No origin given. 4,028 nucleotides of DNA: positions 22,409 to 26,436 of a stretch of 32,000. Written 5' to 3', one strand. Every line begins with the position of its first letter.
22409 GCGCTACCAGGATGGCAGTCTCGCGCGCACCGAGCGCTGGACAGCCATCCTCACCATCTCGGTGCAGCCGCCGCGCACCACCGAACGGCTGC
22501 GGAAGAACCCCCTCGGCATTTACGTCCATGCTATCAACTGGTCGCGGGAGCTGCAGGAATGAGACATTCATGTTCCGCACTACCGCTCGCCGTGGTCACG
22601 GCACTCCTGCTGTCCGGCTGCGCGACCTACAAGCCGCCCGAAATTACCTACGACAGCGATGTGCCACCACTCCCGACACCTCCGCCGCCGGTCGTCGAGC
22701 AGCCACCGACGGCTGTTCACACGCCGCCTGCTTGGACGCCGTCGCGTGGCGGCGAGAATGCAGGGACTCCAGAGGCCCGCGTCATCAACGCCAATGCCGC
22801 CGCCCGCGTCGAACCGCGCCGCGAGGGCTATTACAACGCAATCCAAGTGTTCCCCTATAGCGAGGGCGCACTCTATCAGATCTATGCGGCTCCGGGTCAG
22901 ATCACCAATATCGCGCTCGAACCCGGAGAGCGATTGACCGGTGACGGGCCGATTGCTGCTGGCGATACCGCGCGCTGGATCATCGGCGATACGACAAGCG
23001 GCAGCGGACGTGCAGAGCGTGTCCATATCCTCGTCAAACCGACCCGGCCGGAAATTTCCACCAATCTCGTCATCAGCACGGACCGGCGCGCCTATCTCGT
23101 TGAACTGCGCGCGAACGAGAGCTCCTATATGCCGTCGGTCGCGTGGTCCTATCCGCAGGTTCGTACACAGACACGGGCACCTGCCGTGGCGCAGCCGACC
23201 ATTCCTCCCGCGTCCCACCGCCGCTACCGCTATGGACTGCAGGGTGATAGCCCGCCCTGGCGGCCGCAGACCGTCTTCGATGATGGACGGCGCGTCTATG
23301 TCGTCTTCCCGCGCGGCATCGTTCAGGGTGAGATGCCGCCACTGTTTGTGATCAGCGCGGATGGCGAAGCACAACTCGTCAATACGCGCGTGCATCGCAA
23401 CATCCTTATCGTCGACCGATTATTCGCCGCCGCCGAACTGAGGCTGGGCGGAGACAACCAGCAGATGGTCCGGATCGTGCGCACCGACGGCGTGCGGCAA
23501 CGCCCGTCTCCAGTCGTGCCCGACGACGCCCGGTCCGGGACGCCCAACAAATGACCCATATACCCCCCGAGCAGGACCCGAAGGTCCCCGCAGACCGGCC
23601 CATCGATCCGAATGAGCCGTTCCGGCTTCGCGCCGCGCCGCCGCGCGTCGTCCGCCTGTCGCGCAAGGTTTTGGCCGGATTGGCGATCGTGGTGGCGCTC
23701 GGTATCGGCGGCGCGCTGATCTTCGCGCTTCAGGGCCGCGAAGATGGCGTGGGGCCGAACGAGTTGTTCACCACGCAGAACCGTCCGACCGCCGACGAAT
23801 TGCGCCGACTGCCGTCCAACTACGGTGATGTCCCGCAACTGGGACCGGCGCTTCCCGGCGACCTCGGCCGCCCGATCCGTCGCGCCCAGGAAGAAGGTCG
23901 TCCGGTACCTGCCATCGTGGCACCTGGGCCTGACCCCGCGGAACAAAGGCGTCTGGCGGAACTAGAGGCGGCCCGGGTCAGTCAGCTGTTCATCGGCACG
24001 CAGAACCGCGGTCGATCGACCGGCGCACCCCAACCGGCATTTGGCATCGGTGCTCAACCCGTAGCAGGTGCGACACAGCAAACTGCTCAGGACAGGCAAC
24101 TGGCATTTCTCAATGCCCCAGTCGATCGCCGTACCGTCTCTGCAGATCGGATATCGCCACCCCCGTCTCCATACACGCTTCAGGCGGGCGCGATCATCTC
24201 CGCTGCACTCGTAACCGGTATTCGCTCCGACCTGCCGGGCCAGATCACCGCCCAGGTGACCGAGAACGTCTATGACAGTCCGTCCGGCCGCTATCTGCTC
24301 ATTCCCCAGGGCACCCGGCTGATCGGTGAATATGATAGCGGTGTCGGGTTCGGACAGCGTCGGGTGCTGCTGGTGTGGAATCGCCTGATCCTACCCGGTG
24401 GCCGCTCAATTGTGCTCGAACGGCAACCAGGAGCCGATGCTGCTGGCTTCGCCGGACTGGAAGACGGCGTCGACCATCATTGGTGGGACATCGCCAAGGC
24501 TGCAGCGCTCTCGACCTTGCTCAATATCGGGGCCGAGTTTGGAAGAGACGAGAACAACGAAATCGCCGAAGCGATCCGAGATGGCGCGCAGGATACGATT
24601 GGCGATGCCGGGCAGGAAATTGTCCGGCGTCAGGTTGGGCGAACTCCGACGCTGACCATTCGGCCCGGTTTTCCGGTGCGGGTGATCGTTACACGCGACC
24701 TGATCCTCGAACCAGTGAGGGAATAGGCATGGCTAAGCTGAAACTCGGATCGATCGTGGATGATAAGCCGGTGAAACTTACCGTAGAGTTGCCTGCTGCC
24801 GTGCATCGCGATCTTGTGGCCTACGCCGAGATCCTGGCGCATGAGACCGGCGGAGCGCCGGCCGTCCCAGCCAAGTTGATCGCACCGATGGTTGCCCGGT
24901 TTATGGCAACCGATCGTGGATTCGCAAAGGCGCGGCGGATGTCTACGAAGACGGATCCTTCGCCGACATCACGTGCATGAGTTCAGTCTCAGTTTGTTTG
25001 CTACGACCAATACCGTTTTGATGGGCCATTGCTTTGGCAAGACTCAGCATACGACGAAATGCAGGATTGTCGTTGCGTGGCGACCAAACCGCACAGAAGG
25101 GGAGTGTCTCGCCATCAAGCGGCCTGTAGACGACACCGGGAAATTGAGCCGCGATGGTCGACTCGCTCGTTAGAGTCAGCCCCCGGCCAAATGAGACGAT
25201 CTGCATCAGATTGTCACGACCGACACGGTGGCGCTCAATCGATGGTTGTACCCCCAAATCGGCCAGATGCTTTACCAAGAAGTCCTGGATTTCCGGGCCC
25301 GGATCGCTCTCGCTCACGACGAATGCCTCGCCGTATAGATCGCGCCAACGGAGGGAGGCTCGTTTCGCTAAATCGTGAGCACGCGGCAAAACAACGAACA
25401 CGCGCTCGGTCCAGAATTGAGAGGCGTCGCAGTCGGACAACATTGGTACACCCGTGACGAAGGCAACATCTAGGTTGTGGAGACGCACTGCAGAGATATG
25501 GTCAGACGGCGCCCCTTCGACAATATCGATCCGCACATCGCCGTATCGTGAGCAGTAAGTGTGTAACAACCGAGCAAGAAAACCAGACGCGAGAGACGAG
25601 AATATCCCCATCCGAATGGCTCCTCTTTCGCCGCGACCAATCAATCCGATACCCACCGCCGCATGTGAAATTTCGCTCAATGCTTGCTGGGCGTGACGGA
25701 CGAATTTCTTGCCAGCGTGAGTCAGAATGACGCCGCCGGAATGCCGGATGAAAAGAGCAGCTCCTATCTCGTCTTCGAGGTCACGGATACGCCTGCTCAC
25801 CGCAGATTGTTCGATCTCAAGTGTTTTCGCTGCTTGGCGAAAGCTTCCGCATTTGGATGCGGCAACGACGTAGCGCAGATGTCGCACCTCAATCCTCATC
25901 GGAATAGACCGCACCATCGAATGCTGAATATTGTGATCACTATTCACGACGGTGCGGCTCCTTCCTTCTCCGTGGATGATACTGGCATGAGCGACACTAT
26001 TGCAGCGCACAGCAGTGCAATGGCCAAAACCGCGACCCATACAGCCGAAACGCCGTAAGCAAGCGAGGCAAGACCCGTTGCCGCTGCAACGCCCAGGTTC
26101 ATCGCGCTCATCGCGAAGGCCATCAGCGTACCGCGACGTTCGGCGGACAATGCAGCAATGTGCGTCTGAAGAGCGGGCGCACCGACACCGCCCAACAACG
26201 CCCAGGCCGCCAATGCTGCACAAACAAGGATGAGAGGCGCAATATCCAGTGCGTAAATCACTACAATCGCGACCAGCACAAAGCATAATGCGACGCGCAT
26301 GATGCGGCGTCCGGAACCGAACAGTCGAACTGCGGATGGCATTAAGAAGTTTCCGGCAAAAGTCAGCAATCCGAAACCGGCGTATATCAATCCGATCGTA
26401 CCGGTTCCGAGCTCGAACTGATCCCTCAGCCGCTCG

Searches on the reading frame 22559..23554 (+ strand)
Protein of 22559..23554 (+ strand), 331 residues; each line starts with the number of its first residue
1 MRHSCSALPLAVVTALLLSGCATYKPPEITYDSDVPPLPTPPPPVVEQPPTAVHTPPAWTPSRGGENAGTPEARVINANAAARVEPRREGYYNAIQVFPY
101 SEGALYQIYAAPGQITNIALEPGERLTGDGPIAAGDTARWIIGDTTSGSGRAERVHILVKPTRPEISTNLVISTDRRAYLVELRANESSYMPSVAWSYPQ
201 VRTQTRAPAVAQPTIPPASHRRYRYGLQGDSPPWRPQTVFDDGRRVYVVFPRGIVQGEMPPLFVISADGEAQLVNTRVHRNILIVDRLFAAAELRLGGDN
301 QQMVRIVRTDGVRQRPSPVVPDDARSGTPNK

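Call 66: search_protein_families(library=pfam, proteins=[window:22559-23554:+], max_evalue=0.001)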
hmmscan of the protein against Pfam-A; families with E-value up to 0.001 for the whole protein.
window:22559-23554:+ (331 aa): 1 family
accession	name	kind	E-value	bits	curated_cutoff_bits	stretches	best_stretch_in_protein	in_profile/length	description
PF03524.21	CagX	-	5.1e-64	216.2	34.2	1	93-309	1-198/198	Conjugal transfer protein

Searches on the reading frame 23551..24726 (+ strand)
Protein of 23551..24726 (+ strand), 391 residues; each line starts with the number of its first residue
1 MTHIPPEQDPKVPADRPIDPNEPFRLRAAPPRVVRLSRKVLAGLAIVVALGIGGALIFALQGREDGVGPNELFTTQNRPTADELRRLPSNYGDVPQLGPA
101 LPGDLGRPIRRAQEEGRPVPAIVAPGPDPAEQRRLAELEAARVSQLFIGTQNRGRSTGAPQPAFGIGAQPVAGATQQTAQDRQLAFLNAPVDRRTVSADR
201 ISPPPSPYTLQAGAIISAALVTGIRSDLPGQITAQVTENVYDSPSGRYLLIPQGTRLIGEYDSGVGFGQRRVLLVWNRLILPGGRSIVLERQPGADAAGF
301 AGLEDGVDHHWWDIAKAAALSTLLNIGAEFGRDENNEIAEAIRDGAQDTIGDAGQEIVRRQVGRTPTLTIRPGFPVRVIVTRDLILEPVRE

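Call 66: search_protein_families(library=pfam, proteins=[window:23551-24726:+], max_evalue=0.001)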
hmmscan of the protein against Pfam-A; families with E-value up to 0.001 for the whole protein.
window:23551-24726:+ (391 aa): 1 family
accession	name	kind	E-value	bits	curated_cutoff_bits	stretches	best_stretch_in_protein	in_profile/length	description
PF03743.19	TrbI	-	5.1e-63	212.8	35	1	209-386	1-188/188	Bacterial conjugation TrbI-like protein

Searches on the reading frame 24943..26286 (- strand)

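Call 66: search_protein_families(library=pfam, proteins=[window:24943-26286:-], max_evalue=0.001)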
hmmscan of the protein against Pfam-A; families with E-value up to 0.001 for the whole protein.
window:24943-26286:- (447 aa): 2 families
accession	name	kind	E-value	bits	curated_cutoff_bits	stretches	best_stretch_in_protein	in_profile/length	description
PF03466.25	LysR_substrate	-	3.2e-31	108.8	28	1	218-419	2-206/209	LysR substrate binding domain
PF00126.33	HTH_1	-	1.2e-20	73.6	26.6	1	135-193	2-60/60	Bacterial regulatory helix-turn-helix protein, lysR family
